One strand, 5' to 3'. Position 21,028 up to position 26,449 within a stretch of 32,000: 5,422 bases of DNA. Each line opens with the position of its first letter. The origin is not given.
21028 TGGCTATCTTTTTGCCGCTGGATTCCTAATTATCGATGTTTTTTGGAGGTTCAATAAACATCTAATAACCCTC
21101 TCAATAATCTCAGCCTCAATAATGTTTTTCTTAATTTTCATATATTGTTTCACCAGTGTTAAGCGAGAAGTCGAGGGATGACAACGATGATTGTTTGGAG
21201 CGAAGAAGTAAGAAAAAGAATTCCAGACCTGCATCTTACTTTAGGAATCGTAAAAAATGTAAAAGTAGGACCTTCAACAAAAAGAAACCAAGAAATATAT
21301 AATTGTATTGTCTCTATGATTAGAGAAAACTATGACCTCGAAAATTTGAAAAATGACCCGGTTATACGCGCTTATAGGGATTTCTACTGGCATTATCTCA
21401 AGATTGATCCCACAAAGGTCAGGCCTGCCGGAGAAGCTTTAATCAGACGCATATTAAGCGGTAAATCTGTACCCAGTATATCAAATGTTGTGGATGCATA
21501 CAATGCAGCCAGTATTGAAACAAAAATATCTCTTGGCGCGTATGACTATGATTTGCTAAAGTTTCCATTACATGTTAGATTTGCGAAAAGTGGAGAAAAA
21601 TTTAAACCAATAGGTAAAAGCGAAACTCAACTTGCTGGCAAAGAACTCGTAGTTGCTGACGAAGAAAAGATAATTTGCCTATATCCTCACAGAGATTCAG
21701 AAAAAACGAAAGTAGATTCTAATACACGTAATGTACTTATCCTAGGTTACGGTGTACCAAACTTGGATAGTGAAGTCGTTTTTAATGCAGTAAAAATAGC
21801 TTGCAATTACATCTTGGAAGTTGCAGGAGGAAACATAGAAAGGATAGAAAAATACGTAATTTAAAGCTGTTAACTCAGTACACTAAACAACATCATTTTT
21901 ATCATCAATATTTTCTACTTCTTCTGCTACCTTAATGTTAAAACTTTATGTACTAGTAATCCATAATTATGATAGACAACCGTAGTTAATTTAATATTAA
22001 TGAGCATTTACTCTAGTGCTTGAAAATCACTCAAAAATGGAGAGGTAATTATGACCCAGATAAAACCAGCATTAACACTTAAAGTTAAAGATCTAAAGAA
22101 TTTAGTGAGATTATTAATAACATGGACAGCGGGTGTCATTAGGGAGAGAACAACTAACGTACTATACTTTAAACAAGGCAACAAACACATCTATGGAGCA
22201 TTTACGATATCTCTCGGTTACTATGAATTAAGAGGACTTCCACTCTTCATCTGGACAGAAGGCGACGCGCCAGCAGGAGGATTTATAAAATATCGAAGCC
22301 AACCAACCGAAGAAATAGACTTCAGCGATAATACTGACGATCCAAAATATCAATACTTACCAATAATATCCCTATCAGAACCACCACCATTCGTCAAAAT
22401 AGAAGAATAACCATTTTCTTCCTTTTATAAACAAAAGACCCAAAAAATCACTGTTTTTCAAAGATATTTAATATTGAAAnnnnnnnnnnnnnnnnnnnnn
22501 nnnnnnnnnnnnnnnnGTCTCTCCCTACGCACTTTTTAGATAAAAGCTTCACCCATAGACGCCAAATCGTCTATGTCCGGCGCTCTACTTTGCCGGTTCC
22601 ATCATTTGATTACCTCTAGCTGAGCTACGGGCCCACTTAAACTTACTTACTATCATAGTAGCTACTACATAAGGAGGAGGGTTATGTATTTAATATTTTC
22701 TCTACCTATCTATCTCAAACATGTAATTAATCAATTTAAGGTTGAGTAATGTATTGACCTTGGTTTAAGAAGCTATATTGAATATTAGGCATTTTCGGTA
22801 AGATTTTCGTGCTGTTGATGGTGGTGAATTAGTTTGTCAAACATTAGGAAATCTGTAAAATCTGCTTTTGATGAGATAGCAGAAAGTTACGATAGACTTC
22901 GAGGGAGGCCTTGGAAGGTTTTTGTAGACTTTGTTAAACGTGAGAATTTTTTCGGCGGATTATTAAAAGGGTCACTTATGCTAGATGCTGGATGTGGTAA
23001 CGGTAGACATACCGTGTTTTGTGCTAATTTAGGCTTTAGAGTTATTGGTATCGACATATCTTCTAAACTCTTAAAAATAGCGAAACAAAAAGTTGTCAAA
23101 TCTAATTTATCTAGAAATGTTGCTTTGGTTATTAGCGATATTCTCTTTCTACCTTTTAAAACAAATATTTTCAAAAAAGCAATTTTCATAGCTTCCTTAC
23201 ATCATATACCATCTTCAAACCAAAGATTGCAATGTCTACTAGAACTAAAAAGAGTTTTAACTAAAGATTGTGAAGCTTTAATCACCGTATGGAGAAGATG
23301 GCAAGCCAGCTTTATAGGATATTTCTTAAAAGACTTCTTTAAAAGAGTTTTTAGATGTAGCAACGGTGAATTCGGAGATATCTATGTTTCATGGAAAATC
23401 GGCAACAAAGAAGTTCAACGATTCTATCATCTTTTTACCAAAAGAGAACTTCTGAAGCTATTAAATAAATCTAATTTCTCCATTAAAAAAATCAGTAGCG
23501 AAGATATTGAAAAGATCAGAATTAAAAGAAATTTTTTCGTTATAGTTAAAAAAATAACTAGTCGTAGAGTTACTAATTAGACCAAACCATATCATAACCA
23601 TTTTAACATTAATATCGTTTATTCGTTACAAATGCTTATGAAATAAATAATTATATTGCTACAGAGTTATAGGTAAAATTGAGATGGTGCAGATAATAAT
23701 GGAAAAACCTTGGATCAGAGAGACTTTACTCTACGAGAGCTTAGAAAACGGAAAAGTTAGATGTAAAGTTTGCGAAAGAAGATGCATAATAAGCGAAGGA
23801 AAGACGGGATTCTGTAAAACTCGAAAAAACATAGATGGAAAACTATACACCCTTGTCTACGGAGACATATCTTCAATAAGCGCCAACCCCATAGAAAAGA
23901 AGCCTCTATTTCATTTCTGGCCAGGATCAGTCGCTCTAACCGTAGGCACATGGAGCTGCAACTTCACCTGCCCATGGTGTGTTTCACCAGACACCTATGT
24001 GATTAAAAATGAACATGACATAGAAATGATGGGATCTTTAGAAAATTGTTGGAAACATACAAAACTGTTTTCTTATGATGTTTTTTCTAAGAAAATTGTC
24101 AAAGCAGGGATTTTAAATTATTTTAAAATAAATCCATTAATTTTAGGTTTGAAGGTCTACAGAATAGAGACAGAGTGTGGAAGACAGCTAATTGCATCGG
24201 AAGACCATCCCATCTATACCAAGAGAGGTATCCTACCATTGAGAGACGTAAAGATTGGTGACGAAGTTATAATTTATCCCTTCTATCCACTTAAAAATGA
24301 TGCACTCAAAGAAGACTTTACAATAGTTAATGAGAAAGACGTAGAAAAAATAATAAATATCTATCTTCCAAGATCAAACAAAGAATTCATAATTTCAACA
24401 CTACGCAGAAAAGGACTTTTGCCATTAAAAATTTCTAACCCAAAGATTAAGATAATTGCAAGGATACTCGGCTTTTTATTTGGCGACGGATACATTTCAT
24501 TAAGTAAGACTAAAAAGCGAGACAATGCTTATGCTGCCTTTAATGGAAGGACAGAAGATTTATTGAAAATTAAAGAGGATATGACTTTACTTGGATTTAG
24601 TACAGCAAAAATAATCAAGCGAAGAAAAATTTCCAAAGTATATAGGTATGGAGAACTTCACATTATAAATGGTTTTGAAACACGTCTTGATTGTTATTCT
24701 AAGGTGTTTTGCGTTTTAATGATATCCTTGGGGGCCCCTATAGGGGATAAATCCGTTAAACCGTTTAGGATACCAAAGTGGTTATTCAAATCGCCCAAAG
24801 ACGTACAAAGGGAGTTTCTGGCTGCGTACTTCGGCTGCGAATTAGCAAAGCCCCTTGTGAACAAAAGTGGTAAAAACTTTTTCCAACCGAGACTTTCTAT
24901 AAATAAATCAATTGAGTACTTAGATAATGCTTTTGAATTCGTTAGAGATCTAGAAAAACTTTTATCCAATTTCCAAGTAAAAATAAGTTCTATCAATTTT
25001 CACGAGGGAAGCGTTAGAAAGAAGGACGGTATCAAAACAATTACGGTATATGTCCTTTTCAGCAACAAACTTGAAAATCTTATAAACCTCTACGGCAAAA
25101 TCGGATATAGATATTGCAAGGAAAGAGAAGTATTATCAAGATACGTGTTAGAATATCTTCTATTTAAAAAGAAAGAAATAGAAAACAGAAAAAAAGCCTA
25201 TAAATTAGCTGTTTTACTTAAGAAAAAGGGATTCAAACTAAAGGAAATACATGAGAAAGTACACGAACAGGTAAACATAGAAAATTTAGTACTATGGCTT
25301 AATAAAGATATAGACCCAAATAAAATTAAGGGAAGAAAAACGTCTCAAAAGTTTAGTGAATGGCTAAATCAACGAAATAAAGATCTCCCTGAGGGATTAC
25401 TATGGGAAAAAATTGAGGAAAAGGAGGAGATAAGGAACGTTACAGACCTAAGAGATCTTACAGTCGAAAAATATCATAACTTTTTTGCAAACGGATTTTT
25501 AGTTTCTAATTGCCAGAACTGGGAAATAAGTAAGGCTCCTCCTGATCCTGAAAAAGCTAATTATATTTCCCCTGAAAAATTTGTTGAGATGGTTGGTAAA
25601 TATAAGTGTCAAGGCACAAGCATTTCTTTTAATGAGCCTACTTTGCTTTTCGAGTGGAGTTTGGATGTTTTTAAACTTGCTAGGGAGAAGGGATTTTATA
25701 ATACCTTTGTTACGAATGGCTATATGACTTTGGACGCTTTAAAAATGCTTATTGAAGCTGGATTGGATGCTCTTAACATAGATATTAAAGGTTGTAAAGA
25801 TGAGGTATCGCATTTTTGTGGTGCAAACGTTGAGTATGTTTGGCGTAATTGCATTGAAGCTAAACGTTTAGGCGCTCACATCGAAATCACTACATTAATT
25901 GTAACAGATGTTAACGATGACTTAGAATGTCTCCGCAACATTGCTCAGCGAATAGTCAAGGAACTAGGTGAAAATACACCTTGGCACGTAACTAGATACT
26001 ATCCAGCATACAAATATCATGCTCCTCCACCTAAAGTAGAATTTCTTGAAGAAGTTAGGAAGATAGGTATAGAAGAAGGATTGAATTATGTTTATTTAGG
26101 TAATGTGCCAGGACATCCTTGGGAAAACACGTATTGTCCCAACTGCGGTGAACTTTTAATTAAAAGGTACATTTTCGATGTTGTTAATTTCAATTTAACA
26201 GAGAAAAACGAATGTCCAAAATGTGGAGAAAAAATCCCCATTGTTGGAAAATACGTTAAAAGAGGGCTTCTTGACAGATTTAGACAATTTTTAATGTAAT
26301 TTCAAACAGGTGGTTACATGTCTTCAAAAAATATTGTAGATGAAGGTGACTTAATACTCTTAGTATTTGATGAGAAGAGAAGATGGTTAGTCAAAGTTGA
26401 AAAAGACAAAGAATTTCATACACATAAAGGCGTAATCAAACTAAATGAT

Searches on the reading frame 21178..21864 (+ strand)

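Call 50: search_protein_families(library=pfam, proteins=[window:21178-21864:+])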
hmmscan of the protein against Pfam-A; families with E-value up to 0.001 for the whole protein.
window:21178-21864:+ (228 aa): 1 family
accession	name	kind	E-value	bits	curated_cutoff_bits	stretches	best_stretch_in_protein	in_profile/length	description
PF03483.22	B3_4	-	1.1e-30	107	29.3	1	66-216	2-173/174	B3/4 domain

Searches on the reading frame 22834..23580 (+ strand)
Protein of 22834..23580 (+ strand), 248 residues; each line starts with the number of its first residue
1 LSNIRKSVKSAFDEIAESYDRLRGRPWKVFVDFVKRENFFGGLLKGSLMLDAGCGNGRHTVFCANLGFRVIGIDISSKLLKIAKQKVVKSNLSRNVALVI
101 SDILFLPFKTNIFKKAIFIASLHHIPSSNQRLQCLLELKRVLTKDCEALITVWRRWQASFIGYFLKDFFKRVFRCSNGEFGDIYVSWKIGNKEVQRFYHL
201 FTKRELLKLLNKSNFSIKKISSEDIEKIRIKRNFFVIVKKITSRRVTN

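Call 50: search_protein_families(library=pfam, proteins=[window:22834-23580:+])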
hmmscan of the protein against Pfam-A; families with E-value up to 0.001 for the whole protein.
window:22834-23580:+ (248 aa): 9 families
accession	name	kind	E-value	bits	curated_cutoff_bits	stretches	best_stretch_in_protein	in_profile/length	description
PF13649.12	Methyltransf_25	-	1.8e-16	61.1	27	1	50-144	2-95/97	Methyltransferase domain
PF13847.12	Methyltransf_31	-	2.3e-16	60.2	27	1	46-154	4-113/145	Methyltransferase domain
PF08241.18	Methyltransf_11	-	2.6e-16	60.5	21.2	1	50-145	1-90/95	Methyltransferase domain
PF08242.18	Methyltransf_12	-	7.3e-08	33.5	30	1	50-145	1-95/98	Methyltransferase domain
PF13489.12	Methyltransf_23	-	2e-07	31.3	27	1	43-217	20-161/164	Methyltransferase domain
PF01209.24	Ubie_methyltran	-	2.8e-07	30.6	20.1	1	6-143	7-144/233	ubiE/COQ5 methyltransferase family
PF02353.26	CMAS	-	2.3e-05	24.3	27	1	43-102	60-120/273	Mycolic acid cyclopropane synthetase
PF03848.20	TehB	-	0.00011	22.1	20.4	1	44-94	29-79/193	Tellurite resistance protein TehB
PF01135.25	PCMT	-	0.00018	21.8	20.3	1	43-102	71-132/210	Protein-L-isoaspartate(D-aspartate) O-methyltransferase (PCMT)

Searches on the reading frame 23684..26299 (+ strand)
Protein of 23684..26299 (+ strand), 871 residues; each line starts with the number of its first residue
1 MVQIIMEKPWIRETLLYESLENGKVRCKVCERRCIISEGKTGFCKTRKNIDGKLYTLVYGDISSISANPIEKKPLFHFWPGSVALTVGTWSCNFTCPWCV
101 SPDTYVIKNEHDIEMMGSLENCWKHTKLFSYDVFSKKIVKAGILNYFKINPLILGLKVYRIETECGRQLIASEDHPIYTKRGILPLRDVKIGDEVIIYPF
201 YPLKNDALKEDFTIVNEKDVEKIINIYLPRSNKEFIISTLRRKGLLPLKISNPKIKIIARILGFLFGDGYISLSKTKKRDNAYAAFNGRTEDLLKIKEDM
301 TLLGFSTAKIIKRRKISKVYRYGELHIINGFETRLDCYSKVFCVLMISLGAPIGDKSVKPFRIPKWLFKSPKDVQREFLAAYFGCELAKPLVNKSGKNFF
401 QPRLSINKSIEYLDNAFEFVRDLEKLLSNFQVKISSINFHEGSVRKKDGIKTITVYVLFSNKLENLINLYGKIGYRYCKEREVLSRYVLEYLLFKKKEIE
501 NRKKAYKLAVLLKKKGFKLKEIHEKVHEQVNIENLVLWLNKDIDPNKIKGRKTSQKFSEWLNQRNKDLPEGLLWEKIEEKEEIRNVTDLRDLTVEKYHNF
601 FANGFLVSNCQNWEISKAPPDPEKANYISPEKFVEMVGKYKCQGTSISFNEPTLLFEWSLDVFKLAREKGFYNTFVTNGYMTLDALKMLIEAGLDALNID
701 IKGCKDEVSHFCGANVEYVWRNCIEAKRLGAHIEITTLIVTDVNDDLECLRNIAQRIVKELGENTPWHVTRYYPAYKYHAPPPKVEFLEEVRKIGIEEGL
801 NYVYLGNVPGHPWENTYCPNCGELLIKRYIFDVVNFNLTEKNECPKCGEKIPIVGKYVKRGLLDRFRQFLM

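Call 50: search_protein_families(library=pfam, proteins=[window:23684-26299:+])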
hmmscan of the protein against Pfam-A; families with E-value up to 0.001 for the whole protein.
window:23684-26299:+ (871 aa): 2 families
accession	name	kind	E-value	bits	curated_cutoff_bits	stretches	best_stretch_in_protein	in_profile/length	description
PF04055.27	Radical_SAM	-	2.2e-17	64.2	29.5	1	610-746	14-157/166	Radical SAM superfamily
PF14890.11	Intein_splicing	-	1.2e-12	48.4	35.8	1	127-609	22-155/155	Intein splicing domain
